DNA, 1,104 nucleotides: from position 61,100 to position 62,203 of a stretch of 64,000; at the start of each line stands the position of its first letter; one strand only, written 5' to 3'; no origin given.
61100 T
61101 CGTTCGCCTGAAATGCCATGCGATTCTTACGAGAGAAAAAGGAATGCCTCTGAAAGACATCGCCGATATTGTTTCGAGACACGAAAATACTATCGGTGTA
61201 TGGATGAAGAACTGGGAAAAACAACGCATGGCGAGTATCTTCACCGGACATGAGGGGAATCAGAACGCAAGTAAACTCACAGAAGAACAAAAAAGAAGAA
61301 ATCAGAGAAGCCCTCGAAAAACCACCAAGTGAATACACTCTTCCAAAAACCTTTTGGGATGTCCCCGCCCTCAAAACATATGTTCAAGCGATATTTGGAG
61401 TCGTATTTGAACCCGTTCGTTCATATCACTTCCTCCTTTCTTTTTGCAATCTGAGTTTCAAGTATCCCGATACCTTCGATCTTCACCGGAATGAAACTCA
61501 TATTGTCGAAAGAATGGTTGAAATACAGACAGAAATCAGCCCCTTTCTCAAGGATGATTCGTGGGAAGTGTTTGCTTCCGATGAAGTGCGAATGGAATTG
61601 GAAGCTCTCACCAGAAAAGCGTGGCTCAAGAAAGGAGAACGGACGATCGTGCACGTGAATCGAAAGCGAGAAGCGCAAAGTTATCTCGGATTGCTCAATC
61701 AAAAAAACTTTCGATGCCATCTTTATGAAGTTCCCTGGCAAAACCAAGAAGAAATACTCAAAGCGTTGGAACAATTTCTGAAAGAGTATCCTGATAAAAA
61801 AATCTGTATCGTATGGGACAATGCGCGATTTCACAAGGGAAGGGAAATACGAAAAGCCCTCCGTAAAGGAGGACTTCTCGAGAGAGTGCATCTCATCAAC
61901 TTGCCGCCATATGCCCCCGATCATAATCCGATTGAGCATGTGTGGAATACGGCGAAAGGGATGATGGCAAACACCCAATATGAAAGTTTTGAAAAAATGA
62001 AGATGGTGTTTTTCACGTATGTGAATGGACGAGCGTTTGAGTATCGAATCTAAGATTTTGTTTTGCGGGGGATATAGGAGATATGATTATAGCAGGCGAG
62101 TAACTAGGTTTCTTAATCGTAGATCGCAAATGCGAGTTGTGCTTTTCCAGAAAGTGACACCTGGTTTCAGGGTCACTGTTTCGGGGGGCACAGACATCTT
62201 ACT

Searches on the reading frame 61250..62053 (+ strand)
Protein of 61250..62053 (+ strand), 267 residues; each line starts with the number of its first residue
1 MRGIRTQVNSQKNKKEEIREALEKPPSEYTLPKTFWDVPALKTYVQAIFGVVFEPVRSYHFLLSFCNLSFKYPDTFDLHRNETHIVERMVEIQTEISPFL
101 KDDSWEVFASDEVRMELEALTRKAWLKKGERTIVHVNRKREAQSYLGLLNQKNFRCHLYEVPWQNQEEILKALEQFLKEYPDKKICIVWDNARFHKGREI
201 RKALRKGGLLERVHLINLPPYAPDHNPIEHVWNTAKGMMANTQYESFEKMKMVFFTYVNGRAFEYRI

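Call 23: search_protein_families(library=pfam, proteins=[window:61250-62053:+])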
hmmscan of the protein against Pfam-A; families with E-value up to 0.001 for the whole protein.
window:61250-62053:+ (267 aa): 1 family
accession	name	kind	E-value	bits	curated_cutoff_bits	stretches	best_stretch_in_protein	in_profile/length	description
PF13358.12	DDE_3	-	4.8e-25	88.6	28.6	1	108-250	3-145/146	DDE superfamily endonuclease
